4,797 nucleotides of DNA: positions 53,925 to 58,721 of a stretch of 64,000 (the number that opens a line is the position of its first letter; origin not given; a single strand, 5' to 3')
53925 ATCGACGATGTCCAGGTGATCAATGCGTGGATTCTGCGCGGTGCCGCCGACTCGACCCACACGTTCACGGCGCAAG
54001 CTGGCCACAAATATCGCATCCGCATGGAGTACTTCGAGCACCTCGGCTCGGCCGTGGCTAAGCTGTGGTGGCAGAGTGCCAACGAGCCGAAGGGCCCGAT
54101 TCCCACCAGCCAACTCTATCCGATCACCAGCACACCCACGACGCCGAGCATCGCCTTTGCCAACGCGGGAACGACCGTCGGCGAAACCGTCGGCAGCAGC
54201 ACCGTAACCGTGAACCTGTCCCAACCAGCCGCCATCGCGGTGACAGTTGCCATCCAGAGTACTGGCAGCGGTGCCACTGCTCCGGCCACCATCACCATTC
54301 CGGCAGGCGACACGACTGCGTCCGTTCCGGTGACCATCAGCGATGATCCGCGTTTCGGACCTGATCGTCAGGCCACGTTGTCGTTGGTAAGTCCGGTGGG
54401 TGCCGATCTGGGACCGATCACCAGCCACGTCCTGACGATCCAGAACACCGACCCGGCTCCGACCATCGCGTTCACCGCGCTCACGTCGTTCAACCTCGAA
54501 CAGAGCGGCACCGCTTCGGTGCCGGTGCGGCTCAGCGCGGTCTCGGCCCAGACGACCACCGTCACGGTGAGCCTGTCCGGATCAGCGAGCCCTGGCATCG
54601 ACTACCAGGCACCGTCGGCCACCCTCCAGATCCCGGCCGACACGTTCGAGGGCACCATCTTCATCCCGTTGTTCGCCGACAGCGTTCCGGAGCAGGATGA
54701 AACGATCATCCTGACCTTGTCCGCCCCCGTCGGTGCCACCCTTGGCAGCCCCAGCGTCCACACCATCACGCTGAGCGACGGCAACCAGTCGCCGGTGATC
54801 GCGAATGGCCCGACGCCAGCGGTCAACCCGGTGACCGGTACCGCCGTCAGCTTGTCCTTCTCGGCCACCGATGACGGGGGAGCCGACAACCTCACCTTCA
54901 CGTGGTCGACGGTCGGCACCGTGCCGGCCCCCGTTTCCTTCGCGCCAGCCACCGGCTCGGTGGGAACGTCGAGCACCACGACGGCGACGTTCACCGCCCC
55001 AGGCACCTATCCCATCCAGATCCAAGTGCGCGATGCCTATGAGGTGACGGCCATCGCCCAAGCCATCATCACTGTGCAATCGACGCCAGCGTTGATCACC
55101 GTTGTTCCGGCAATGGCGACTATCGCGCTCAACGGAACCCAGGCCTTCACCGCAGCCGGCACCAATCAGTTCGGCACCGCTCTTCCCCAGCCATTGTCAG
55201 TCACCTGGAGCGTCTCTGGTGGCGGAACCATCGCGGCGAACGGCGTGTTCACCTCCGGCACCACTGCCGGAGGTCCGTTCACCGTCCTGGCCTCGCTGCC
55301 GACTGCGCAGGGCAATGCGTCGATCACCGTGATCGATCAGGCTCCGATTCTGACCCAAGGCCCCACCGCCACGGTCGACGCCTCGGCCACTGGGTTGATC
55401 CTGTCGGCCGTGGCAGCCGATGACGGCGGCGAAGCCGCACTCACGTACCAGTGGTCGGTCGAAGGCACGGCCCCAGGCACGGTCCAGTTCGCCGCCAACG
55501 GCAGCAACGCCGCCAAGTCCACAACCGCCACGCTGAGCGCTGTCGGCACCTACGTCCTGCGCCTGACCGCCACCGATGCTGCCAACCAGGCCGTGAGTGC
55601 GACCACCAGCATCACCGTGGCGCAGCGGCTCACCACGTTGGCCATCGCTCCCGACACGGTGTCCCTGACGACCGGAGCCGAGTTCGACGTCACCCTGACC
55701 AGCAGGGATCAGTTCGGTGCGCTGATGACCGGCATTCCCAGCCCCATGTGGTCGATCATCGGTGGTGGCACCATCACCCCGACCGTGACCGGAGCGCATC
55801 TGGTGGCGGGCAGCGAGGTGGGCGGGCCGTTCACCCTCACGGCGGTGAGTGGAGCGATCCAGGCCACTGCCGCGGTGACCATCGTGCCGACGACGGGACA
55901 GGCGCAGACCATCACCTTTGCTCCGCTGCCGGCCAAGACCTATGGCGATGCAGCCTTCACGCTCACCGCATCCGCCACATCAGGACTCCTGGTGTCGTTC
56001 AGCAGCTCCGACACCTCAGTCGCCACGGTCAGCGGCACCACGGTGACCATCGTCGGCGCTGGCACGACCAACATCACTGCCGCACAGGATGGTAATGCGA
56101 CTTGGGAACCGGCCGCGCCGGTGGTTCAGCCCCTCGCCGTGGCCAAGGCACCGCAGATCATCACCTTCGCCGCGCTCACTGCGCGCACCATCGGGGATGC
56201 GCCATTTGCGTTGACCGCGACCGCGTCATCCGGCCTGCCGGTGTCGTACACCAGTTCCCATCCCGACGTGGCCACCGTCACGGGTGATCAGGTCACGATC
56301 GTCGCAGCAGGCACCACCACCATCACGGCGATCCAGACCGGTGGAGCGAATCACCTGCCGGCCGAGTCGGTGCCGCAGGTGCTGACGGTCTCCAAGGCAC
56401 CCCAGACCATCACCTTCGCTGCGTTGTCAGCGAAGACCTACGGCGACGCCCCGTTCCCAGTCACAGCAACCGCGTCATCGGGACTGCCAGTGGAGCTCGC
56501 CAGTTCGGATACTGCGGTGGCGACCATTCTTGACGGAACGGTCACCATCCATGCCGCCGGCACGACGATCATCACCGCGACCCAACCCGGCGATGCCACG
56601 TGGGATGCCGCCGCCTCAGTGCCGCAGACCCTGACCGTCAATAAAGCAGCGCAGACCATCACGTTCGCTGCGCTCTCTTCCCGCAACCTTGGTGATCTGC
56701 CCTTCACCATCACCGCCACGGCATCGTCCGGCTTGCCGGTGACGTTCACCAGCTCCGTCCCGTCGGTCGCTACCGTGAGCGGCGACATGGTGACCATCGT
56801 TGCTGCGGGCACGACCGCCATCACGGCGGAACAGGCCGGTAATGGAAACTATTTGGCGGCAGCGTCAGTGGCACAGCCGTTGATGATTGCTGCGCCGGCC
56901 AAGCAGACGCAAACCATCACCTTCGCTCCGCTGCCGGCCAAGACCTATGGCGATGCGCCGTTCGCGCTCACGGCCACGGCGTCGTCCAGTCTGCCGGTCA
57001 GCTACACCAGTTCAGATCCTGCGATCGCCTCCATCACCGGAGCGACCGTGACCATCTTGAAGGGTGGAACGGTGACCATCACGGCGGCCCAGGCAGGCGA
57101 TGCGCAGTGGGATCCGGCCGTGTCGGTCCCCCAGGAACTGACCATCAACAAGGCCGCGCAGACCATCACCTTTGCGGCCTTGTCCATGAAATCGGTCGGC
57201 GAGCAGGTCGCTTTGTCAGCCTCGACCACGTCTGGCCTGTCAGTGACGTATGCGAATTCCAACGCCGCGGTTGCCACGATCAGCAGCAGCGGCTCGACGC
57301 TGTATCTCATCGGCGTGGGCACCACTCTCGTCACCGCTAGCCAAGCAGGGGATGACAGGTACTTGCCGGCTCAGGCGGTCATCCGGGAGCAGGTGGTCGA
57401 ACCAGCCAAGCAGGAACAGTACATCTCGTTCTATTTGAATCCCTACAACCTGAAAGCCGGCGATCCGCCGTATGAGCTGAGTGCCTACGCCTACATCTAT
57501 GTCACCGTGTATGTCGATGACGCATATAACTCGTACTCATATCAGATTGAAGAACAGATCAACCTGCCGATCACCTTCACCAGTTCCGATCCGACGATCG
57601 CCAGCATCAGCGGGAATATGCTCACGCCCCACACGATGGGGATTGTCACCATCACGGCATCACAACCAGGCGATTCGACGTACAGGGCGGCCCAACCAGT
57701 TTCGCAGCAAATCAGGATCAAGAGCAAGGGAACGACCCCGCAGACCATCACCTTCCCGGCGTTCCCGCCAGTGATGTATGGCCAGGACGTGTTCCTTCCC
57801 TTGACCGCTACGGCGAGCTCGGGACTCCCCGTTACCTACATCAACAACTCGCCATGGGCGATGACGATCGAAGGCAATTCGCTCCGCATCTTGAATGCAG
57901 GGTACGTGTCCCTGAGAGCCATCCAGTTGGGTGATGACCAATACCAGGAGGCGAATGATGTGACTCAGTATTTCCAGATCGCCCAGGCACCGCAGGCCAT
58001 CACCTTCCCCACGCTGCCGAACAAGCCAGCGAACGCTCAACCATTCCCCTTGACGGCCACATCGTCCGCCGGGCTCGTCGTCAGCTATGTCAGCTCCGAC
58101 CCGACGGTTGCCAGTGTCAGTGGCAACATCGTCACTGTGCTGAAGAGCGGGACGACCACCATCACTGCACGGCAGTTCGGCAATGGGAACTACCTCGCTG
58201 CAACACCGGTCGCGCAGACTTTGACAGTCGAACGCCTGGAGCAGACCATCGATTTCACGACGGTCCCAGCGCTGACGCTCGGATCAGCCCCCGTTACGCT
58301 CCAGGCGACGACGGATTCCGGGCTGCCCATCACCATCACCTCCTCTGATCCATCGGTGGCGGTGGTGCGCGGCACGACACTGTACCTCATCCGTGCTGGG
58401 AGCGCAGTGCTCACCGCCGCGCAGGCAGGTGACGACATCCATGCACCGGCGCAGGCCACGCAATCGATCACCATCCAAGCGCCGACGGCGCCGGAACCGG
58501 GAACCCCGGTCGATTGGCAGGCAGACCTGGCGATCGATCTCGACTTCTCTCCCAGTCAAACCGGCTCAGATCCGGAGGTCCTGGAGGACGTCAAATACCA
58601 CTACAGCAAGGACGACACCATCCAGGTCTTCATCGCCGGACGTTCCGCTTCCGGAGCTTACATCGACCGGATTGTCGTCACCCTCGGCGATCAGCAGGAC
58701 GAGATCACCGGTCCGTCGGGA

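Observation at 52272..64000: Giant ORF of at least 3,909 codons, missing from the ORF track: PA14/Calx-beta/Ig-array secreted protein running off the window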

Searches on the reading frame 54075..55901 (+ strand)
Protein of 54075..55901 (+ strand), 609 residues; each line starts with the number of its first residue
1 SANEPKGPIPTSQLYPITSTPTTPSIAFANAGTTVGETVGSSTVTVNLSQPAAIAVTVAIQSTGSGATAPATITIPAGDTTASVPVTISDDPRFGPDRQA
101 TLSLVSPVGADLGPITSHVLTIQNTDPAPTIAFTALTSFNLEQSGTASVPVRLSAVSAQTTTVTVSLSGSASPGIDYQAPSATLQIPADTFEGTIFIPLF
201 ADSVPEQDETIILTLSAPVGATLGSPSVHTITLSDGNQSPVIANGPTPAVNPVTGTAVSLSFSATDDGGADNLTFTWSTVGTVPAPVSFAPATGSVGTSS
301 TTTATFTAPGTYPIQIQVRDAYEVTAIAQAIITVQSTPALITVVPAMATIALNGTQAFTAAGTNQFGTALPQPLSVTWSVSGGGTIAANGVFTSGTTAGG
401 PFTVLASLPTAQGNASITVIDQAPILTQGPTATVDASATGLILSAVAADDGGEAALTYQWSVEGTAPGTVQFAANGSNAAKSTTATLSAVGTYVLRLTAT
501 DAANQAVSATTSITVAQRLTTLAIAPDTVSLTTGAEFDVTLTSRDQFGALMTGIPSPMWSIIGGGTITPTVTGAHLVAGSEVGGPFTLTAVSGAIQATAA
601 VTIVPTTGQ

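Call 10: search_protein_families(library=pfam, proteins=[window:54075-55901:+], max_evalue=1)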
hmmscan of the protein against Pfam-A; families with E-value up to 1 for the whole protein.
window:54075-55901:+ (609 aa): 8 families
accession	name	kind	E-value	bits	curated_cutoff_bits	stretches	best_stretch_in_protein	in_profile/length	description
PF03160.20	Calx-beta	-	3.5e-13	50.1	27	2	128-236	5-118/119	Calx-beta domain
PF22352.2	K319L-like_PKD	-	2.4e-08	34.3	27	2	431-515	4-84/84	K319L-like, PKD domain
PF18911.6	PKD_4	-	7.9e-08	32.7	27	2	422-515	2-85/85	PKD domain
PF00801.26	PKD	-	8.1e-05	23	23.5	2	254-323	13-70/80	PKD domain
PF16397.10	DUF5006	-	0.00029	20.5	34.1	1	43-126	170-252/263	Domain of unknown function (DUF5006)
PF07495.19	Y_Y_Y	-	0.0094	16.3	26.6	1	303-334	31-62/65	Y_Y_Y domain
PF09394.16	Inhibitor_I42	-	0.23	12.2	27.2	0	458-509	20-71/91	Chagasin family peptidase inhibitor I42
PF18981.6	InlK_D3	-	0.25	11.9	25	0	486-515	45-73/75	Internalin K domain (D3/D4)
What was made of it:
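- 54144..54782 (+): Two Calx-beta domains (aa ~625-725 weak, 729-837 strong). Pfam PF03160 E=3.5e-13 with 2 stretches on the segment scan (call 10).
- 54783..55904 (+): Duplicated PKD + Ig-like pair (aa 838-1021 and 1022-1211). PKD_4, K319L-like_PKD and PKD each give 2 stretches (call 10).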

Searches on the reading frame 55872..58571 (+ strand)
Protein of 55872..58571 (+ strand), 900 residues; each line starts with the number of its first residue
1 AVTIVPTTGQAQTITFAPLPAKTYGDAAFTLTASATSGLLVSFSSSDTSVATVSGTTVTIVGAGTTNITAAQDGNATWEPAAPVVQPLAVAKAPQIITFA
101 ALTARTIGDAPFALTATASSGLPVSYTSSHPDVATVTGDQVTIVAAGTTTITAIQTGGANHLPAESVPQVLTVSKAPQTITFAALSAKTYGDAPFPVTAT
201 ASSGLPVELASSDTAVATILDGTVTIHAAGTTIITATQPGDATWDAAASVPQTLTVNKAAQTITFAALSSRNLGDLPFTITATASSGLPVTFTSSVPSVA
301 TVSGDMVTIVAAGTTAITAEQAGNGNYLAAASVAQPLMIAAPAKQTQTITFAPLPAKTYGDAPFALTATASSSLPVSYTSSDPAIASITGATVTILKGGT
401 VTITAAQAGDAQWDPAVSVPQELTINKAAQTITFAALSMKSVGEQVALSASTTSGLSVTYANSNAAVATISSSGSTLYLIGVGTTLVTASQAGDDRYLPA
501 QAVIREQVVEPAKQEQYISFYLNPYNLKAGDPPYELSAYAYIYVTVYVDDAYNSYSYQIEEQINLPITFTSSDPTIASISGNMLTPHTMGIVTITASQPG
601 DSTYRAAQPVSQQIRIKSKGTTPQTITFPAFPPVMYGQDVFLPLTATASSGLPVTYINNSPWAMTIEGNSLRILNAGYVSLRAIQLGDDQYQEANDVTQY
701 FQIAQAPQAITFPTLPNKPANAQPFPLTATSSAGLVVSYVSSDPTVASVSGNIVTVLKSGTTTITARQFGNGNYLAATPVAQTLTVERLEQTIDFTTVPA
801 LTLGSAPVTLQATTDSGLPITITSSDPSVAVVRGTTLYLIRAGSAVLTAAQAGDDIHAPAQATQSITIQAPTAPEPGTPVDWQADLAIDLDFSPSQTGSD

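Call 10: search_protein_families(library=pfam, proteins=[window:55872-58571:+], max_evalue=1)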
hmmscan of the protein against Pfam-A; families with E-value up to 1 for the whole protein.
window:55872-58571:+ (900 aa): 3 families
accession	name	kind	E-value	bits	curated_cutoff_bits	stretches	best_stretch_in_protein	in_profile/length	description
PF02368.24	Big_2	-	3.9e-14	52.8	22.8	5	736-766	35-66/79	Bacterial Ig-like domain (group 2)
PF21461.3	HL_N-beta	-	4.8e-09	36.3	27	2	739-765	16-42/57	Hyaluronate lyase, N-terminal beta-sheet domain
PF16640.11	Big_3_5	-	0.15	13.1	35.5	1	191-257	29-88/88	Bacterial Ig-like domain (group 3)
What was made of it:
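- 55905..58487 (+): Ten tandem 83-aa Ig-like (Big_2-like) repeats, aa 1212-2072. Copy 7 carries a Tyr-rich insertion. Pfam Big_2 E=3.9e-14 with 5 partial stretches (call 10).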
